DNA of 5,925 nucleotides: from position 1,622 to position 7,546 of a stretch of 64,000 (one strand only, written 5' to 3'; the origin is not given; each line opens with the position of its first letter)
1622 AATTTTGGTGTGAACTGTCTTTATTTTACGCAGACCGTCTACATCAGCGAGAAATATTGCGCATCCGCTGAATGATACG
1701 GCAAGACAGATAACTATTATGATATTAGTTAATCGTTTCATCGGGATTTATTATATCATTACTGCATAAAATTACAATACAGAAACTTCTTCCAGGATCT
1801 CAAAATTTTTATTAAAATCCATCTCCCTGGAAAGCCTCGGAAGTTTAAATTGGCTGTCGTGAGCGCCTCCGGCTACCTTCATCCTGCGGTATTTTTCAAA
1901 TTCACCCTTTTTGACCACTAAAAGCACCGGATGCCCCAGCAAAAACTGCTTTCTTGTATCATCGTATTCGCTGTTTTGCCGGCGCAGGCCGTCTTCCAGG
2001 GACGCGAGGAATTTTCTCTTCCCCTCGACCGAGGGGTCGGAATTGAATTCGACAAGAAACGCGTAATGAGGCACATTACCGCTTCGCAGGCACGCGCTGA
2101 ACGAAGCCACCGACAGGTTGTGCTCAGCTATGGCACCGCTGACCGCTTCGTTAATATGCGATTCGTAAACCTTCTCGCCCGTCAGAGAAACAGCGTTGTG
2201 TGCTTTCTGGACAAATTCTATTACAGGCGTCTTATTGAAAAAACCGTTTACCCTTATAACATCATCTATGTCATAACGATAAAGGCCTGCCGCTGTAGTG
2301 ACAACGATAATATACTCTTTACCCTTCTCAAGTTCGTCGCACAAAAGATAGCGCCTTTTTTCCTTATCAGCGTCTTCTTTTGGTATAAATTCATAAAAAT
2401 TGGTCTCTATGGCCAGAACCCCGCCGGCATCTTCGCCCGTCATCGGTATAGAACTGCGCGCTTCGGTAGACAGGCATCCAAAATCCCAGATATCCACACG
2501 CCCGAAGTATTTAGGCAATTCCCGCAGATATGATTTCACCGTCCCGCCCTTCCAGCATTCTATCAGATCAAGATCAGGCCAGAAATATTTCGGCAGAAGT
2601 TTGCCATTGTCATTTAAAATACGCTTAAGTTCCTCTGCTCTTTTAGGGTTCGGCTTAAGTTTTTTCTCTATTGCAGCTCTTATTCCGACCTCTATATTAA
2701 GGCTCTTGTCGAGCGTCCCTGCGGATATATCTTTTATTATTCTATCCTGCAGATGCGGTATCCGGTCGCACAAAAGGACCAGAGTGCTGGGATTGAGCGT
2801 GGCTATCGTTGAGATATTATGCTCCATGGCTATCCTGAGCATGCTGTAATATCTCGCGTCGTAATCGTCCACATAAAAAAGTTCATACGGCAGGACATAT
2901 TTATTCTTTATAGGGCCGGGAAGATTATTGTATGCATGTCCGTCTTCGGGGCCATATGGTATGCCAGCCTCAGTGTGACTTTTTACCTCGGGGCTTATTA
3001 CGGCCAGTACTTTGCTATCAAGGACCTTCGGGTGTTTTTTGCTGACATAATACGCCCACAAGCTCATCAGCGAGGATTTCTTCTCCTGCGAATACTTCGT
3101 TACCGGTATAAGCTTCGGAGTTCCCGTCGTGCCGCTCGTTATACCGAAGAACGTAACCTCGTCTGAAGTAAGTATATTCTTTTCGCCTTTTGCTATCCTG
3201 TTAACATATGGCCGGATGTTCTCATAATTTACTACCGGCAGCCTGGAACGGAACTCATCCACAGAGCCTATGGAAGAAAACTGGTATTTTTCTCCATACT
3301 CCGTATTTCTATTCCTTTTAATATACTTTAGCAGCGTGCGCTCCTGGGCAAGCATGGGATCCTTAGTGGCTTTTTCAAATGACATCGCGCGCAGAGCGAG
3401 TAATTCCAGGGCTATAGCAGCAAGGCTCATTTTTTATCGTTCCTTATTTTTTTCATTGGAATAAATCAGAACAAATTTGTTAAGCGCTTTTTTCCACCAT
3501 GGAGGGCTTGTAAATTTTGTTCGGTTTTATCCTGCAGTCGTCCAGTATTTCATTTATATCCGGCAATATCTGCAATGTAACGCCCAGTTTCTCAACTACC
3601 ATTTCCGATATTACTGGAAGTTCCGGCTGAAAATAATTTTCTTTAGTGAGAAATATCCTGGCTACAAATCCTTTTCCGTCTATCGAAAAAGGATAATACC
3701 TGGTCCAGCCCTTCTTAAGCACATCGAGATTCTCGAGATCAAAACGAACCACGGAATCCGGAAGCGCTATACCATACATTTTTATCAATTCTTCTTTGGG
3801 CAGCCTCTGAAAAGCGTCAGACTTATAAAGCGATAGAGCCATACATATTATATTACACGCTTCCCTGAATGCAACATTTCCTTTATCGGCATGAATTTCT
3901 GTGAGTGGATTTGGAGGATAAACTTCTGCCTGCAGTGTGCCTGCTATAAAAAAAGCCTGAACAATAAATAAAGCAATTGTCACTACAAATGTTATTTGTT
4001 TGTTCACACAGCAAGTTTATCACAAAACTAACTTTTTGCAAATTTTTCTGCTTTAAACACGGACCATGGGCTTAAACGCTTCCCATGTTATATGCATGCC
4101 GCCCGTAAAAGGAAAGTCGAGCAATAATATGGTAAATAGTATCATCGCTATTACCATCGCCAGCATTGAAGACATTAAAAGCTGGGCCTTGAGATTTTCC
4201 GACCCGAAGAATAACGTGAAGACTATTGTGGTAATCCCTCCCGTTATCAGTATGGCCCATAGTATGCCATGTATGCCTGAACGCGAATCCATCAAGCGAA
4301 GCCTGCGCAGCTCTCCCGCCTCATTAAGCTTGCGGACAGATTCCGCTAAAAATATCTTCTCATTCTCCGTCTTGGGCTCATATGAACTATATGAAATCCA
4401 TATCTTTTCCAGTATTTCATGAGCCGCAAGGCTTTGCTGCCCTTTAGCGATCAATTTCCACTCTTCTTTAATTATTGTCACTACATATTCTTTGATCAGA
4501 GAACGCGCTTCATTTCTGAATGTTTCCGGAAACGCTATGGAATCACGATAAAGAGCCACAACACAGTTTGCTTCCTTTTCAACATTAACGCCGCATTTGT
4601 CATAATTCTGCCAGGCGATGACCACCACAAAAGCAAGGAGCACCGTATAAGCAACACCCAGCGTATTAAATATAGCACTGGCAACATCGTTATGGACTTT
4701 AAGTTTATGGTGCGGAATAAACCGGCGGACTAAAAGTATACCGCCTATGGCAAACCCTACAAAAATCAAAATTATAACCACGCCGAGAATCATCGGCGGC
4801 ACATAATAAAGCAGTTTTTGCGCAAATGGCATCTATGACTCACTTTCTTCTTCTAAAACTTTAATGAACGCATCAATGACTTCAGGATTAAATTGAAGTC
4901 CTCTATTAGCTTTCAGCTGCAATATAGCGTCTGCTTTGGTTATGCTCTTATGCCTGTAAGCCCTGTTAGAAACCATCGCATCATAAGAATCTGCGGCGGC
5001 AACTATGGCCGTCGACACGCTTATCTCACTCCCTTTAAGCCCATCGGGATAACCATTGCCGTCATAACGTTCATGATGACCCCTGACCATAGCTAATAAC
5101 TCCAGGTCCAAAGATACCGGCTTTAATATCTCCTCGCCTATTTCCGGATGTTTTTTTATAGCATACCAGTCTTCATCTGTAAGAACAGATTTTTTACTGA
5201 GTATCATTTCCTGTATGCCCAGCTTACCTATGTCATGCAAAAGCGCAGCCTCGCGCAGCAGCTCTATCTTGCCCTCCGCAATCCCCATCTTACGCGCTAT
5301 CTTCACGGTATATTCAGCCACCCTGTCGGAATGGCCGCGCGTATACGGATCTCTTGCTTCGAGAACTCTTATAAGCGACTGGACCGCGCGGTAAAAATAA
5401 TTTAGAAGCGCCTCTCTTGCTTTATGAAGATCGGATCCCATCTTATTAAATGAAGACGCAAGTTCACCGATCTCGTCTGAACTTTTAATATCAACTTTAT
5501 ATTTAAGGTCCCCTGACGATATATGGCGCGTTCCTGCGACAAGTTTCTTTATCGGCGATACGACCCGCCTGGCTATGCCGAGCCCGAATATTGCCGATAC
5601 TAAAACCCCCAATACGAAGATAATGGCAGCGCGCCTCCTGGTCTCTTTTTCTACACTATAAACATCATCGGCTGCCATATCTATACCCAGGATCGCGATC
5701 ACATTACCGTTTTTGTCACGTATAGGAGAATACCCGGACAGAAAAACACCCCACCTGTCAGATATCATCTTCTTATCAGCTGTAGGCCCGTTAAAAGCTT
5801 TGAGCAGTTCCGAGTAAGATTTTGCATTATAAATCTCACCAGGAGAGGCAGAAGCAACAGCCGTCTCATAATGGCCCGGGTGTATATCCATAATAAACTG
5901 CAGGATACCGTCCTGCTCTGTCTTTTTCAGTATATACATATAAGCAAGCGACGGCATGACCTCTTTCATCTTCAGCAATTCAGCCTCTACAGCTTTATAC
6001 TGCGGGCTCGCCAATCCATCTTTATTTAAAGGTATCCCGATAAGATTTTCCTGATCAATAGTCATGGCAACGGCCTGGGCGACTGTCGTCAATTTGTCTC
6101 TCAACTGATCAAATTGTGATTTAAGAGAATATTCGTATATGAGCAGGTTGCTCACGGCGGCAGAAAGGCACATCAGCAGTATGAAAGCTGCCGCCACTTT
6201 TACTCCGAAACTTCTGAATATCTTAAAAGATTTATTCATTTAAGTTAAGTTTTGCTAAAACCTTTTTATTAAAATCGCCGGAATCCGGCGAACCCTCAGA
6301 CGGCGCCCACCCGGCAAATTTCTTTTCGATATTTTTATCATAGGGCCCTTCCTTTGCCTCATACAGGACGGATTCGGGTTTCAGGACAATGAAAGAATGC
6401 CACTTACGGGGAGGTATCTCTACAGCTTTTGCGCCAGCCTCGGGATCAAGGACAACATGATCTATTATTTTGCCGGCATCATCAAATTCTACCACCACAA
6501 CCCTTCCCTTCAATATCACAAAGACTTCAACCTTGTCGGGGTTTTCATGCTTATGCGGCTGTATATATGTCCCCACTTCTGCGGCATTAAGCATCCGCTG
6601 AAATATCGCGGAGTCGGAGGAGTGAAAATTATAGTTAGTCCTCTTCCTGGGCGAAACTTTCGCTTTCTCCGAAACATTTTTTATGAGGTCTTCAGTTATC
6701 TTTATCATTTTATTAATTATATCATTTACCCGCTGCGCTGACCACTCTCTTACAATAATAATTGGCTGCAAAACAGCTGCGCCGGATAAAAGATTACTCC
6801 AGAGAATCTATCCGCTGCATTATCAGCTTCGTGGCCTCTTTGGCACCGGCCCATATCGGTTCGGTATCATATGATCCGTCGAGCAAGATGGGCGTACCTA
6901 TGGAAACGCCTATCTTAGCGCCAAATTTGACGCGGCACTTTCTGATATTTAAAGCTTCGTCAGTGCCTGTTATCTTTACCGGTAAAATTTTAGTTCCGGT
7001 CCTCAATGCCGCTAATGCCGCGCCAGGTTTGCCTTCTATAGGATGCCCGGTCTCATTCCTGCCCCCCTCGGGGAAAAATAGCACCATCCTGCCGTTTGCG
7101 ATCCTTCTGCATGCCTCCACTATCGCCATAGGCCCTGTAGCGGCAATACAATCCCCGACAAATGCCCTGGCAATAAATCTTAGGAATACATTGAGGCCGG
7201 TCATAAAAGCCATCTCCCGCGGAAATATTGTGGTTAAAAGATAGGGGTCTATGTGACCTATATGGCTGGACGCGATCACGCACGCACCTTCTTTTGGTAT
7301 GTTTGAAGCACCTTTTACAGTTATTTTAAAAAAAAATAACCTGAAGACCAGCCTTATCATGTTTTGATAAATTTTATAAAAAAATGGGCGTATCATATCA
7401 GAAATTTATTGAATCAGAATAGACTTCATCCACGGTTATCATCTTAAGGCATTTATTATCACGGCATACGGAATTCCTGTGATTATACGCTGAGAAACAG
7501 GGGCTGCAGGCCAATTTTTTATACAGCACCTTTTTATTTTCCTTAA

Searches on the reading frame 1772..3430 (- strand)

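Call 7: search_protein_families(library=pfam, proteins=[window:1772-3430:-], max_evalue=0.001)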
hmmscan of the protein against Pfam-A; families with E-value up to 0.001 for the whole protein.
window:1772-3430:- (552 aa): 3 families
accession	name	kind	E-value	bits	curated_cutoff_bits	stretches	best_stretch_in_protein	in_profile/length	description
PF03321.19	GH3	-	2.5e-76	257.2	23.6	1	16-313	3-303/304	GH3 family N-terminal domain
PF23571.1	GH3_M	-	7.7e-24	84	23.6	1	338-409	2-75/75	GH3 family central domain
PF23572.1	GH3_C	-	7.3e-21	75.5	23.6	1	425-536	2-117/119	GH3 family C-terminal domain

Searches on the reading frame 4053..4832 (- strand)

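Call 7: search_protein_families(library=pfam, proteins=[window:4053-4832:-], max_evalue=0.001)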
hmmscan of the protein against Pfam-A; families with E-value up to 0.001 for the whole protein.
window:4053-4832:- (259 aa): 1 family
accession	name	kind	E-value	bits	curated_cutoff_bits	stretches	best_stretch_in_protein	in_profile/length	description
PF14023.12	Bestrophin-like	-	5.5e-60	203.2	32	1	23-252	2-231/232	Bestrophin-like domain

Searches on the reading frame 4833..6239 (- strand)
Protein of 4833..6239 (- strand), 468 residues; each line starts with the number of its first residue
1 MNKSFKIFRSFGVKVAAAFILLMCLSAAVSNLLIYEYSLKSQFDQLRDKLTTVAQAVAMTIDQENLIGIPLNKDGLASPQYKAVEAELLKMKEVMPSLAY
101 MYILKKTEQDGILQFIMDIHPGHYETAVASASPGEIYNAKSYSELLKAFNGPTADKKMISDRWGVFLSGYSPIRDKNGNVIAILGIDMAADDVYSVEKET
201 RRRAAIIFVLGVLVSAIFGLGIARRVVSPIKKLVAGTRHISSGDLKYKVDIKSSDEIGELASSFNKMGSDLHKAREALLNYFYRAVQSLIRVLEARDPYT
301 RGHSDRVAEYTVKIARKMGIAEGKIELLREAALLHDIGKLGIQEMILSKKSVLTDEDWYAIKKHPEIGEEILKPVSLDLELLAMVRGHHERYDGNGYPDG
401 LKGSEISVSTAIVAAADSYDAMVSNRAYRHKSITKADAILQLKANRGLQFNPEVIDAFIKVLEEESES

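Call 7: search_protein_families(library=pfam, proteins=[window:4833-6239:-], max_evalue=0.001)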
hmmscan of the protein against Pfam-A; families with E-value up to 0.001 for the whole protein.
window:4833-6239:- (468 aa): 3 families
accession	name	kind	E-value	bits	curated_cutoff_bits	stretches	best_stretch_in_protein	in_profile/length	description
PF13487.12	HD_5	-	1.7e-28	99.9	27.2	1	288-454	2-170/170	HD domain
PF01966.28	HD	-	2.1e-21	76.8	22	1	302-422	3-116/116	HD domain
PF00672.30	HAMP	-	3.8e-16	59.6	25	1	222-272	2-52/53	HAMP domain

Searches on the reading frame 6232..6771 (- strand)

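Call 7: search_protein_families(library=pfam, proteins=[window:6232-6771:-], max_evalue=0.001)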
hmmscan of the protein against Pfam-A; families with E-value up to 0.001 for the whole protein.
window:6232-6771:- (179 aa): 2 families
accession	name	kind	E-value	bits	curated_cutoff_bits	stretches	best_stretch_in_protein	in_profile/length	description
PF19480.5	DUF6016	-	1.4e-13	52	27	1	27-100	3-74/141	Domain of unknown function (DUF6016)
PF07883.17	Cupin_2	-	0.00029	20.9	27.2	0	65-133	6-62/70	Cupin domain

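Call 56: search_protein_families(library=ncbifam, proteins=[window:6232-6771:-], max_evalue=0.00001)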
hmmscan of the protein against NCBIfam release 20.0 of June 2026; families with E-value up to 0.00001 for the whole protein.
window:6232-6771:- (179 aa): 1 family
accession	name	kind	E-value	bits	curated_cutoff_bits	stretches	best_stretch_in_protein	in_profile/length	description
TIGR04366.1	cupin_WbuC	subfamily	3.7e-44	149.8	42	1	25-157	2-132/132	WbuC family cupin fold metalloprotein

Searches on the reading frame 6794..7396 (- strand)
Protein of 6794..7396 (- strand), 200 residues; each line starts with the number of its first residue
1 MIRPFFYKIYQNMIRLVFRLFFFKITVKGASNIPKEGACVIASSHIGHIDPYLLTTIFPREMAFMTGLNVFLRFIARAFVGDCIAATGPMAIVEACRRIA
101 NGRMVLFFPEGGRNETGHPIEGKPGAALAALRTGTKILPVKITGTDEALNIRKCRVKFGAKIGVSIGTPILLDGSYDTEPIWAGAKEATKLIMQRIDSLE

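Call 7: search_protein_families(library=pfam, proteins=[window:6794-7396:-], max_evalue=0.001)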
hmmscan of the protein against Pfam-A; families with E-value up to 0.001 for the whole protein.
window:6794-7396:- (200 aa): 1 family
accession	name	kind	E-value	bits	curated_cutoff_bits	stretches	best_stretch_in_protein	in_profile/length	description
PF01553.26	Acyltransferase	-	2.5e-16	60.1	23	1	24-142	1-131/132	Acyltransferase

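Call 56: search_protein_families(library=ncbifam, proteins=[window:6794-7396:-], max_evalue=0.00001)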
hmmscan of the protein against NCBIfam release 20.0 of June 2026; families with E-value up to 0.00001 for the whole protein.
window:6794-7396:- (200 aa): 4 families
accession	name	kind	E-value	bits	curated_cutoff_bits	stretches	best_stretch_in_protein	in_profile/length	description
NF005291.0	PRK06814.1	equivalog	2.6e-18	65.4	1349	1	8-170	425-594/1140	acyl-[ACP]--phospholipid O-acyltransferase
NF006386.0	PRK08633.1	equivalog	1.1e-16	59.8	1221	1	9-145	410-554/1147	acyl-[ACP]--phospholipid O-acyltransferase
TIGR00530.1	AGP_acyltrn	subfamily_domain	7.3e-14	51.6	102.95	1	23-142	2-129/130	1-acylglycerol-3-phosphate O-acyltransferase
NF005959.0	PRK08043.1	equivalog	1.4e-13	50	886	1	12-147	4-142/719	bifunctional acyl-ACP--phospholipid O-acyltransferase/long-chain-fatty-acid--ACP ligase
